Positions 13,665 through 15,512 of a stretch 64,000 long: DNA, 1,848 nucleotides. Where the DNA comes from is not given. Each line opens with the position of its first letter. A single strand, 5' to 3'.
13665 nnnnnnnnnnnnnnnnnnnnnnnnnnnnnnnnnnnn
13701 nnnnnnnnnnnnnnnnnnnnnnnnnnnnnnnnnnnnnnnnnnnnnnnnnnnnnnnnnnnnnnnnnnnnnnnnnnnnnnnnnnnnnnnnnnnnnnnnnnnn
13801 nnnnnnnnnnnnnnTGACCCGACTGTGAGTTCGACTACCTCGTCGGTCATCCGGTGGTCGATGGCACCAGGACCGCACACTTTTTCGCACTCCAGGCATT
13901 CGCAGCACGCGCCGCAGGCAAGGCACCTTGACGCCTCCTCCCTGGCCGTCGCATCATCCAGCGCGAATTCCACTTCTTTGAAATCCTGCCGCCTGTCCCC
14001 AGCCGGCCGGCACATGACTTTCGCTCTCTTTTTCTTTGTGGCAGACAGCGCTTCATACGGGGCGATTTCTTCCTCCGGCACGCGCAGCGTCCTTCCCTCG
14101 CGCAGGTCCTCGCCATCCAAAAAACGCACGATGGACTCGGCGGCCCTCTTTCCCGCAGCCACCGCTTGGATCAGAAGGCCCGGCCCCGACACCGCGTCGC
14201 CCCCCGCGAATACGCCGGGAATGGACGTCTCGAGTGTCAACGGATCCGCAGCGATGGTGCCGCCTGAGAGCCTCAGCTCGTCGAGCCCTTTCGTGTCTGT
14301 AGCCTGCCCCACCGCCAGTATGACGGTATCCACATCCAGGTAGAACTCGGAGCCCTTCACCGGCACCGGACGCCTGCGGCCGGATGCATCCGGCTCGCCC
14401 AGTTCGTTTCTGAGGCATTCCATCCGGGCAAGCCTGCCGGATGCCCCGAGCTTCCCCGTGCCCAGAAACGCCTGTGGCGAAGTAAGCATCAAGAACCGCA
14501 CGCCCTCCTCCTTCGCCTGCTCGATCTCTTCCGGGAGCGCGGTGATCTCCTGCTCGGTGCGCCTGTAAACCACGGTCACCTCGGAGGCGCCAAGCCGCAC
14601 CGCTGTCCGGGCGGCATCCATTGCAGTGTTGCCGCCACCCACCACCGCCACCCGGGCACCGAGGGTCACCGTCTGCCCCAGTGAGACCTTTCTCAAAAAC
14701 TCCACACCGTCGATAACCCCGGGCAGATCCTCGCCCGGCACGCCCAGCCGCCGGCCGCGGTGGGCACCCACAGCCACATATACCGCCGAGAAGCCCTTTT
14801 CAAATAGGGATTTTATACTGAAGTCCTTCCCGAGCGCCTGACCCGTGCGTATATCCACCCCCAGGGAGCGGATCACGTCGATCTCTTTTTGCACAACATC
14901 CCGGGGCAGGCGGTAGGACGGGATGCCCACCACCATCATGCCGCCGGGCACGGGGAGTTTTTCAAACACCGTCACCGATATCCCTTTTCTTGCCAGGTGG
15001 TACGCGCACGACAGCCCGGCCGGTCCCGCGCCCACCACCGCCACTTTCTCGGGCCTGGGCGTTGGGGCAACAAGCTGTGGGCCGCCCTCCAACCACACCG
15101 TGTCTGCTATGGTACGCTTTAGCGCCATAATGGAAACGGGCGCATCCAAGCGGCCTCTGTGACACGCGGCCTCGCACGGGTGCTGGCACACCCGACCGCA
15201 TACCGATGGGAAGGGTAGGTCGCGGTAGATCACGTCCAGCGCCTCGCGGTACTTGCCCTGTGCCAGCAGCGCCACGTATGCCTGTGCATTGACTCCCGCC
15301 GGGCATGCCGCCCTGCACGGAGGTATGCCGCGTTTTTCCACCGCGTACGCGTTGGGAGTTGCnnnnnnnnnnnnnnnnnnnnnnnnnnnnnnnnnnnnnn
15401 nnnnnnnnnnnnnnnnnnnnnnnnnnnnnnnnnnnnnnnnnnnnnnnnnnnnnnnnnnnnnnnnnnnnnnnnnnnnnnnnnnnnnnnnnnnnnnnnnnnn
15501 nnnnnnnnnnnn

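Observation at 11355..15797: Two giant (~1480 and 1474 aa) HdrA-NfnB-HdrA fusion proteins (HdrL-type)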

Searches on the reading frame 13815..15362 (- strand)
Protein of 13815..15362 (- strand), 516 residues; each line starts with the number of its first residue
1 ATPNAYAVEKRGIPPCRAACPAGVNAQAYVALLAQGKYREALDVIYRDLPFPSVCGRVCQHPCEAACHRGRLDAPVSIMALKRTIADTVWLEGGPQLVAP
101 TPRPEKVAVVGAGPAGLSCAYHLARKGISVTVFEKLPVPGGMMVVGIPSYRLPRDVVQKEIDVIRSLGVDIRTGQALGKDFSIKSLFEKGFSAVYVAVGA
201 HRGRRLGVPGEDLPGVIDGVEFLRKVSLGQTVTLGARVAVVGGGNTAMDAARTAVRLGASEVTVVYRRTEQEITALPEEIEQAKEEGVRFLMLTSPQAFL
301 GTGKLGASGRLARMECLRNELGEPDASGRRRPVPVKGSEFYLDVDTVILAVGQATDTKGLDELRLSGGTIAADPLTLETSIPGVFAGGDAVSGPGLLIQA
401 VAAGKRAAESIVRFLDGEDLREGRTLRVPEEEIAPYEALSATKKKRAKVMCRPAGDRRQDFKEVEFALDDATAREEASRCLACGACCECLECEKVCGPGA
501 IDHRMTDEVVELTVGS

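Call 29: search_solved_structures(query=window:13815-15362:-, max_evalue=1e-40, show_alignments=5)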
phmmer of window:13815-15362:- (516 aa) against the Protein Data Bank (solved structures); distinct sequences matched with E-value up to 1e-40: 12.
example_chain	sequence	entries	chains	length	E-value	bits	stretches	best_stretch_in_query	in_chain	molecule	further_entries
9bov_A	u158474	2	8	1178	6.2e-133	447.4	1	13-493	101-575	Molybdopterin oxidoreductase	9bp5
9n5u_A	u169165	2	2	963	2.7e-123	415.6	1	13-429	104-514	NfnA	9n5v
8oh5_C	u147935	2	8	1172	4.7e-108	365.3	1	13-495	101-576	Formate dehydrogenase-O, major subunit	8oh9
4ylf_B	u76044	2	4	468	1.7e-93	317.3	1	15-418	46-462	Dihydropyrimidine dehydrogenase subunit A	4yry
5jca_L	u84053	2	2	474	4.1e-92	312.7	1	14-418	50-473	NADH-dependent Ferredoxin:NADP Oxidoreductase (NfnI) subunit alpha | NADH-dependent Ferredoxin:NADP Oxidoreductase subunit alpha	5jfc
5vj7_A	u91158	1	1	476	6e-81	275.9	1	14-416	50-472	Oxidoreductase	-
6s6s_G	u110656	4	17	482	2.3e-69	237.7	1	12-414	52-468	Glutamate synthase [NADPH] small chain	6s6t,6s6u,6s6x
2vdc_G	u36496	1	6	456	2.1e-66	227.9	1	8-414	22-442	GLUTAMATE SYNTHASE [NADPH] SMALL CHAIN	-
1gt8_A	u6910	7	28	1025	2.5e-45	158.4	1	13-416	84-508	DIHYDROPYRIMIDINE DEHYDROGENASE | Dihydropyrimidine dehydrogenase [NADP(+)]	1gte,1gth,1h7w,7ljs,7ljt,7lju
1h7x_A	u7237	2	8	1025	2.5e-45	158.4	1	13-416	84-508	DIHYDROPYRIMIDINE DEHYDROGENASE | Dihydropyrimidine dehydrogenase [NADP(+)]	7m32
7m31_A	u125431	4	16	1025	2.5e-45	158.4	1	13-416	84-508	Dihydropyrimidine dehydrogenase [NADP(+)]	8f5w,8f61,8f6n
7mfm_I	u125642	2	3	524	4.4e-44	154.3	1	19-423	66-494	Glutamate synthase (NADPH) small chain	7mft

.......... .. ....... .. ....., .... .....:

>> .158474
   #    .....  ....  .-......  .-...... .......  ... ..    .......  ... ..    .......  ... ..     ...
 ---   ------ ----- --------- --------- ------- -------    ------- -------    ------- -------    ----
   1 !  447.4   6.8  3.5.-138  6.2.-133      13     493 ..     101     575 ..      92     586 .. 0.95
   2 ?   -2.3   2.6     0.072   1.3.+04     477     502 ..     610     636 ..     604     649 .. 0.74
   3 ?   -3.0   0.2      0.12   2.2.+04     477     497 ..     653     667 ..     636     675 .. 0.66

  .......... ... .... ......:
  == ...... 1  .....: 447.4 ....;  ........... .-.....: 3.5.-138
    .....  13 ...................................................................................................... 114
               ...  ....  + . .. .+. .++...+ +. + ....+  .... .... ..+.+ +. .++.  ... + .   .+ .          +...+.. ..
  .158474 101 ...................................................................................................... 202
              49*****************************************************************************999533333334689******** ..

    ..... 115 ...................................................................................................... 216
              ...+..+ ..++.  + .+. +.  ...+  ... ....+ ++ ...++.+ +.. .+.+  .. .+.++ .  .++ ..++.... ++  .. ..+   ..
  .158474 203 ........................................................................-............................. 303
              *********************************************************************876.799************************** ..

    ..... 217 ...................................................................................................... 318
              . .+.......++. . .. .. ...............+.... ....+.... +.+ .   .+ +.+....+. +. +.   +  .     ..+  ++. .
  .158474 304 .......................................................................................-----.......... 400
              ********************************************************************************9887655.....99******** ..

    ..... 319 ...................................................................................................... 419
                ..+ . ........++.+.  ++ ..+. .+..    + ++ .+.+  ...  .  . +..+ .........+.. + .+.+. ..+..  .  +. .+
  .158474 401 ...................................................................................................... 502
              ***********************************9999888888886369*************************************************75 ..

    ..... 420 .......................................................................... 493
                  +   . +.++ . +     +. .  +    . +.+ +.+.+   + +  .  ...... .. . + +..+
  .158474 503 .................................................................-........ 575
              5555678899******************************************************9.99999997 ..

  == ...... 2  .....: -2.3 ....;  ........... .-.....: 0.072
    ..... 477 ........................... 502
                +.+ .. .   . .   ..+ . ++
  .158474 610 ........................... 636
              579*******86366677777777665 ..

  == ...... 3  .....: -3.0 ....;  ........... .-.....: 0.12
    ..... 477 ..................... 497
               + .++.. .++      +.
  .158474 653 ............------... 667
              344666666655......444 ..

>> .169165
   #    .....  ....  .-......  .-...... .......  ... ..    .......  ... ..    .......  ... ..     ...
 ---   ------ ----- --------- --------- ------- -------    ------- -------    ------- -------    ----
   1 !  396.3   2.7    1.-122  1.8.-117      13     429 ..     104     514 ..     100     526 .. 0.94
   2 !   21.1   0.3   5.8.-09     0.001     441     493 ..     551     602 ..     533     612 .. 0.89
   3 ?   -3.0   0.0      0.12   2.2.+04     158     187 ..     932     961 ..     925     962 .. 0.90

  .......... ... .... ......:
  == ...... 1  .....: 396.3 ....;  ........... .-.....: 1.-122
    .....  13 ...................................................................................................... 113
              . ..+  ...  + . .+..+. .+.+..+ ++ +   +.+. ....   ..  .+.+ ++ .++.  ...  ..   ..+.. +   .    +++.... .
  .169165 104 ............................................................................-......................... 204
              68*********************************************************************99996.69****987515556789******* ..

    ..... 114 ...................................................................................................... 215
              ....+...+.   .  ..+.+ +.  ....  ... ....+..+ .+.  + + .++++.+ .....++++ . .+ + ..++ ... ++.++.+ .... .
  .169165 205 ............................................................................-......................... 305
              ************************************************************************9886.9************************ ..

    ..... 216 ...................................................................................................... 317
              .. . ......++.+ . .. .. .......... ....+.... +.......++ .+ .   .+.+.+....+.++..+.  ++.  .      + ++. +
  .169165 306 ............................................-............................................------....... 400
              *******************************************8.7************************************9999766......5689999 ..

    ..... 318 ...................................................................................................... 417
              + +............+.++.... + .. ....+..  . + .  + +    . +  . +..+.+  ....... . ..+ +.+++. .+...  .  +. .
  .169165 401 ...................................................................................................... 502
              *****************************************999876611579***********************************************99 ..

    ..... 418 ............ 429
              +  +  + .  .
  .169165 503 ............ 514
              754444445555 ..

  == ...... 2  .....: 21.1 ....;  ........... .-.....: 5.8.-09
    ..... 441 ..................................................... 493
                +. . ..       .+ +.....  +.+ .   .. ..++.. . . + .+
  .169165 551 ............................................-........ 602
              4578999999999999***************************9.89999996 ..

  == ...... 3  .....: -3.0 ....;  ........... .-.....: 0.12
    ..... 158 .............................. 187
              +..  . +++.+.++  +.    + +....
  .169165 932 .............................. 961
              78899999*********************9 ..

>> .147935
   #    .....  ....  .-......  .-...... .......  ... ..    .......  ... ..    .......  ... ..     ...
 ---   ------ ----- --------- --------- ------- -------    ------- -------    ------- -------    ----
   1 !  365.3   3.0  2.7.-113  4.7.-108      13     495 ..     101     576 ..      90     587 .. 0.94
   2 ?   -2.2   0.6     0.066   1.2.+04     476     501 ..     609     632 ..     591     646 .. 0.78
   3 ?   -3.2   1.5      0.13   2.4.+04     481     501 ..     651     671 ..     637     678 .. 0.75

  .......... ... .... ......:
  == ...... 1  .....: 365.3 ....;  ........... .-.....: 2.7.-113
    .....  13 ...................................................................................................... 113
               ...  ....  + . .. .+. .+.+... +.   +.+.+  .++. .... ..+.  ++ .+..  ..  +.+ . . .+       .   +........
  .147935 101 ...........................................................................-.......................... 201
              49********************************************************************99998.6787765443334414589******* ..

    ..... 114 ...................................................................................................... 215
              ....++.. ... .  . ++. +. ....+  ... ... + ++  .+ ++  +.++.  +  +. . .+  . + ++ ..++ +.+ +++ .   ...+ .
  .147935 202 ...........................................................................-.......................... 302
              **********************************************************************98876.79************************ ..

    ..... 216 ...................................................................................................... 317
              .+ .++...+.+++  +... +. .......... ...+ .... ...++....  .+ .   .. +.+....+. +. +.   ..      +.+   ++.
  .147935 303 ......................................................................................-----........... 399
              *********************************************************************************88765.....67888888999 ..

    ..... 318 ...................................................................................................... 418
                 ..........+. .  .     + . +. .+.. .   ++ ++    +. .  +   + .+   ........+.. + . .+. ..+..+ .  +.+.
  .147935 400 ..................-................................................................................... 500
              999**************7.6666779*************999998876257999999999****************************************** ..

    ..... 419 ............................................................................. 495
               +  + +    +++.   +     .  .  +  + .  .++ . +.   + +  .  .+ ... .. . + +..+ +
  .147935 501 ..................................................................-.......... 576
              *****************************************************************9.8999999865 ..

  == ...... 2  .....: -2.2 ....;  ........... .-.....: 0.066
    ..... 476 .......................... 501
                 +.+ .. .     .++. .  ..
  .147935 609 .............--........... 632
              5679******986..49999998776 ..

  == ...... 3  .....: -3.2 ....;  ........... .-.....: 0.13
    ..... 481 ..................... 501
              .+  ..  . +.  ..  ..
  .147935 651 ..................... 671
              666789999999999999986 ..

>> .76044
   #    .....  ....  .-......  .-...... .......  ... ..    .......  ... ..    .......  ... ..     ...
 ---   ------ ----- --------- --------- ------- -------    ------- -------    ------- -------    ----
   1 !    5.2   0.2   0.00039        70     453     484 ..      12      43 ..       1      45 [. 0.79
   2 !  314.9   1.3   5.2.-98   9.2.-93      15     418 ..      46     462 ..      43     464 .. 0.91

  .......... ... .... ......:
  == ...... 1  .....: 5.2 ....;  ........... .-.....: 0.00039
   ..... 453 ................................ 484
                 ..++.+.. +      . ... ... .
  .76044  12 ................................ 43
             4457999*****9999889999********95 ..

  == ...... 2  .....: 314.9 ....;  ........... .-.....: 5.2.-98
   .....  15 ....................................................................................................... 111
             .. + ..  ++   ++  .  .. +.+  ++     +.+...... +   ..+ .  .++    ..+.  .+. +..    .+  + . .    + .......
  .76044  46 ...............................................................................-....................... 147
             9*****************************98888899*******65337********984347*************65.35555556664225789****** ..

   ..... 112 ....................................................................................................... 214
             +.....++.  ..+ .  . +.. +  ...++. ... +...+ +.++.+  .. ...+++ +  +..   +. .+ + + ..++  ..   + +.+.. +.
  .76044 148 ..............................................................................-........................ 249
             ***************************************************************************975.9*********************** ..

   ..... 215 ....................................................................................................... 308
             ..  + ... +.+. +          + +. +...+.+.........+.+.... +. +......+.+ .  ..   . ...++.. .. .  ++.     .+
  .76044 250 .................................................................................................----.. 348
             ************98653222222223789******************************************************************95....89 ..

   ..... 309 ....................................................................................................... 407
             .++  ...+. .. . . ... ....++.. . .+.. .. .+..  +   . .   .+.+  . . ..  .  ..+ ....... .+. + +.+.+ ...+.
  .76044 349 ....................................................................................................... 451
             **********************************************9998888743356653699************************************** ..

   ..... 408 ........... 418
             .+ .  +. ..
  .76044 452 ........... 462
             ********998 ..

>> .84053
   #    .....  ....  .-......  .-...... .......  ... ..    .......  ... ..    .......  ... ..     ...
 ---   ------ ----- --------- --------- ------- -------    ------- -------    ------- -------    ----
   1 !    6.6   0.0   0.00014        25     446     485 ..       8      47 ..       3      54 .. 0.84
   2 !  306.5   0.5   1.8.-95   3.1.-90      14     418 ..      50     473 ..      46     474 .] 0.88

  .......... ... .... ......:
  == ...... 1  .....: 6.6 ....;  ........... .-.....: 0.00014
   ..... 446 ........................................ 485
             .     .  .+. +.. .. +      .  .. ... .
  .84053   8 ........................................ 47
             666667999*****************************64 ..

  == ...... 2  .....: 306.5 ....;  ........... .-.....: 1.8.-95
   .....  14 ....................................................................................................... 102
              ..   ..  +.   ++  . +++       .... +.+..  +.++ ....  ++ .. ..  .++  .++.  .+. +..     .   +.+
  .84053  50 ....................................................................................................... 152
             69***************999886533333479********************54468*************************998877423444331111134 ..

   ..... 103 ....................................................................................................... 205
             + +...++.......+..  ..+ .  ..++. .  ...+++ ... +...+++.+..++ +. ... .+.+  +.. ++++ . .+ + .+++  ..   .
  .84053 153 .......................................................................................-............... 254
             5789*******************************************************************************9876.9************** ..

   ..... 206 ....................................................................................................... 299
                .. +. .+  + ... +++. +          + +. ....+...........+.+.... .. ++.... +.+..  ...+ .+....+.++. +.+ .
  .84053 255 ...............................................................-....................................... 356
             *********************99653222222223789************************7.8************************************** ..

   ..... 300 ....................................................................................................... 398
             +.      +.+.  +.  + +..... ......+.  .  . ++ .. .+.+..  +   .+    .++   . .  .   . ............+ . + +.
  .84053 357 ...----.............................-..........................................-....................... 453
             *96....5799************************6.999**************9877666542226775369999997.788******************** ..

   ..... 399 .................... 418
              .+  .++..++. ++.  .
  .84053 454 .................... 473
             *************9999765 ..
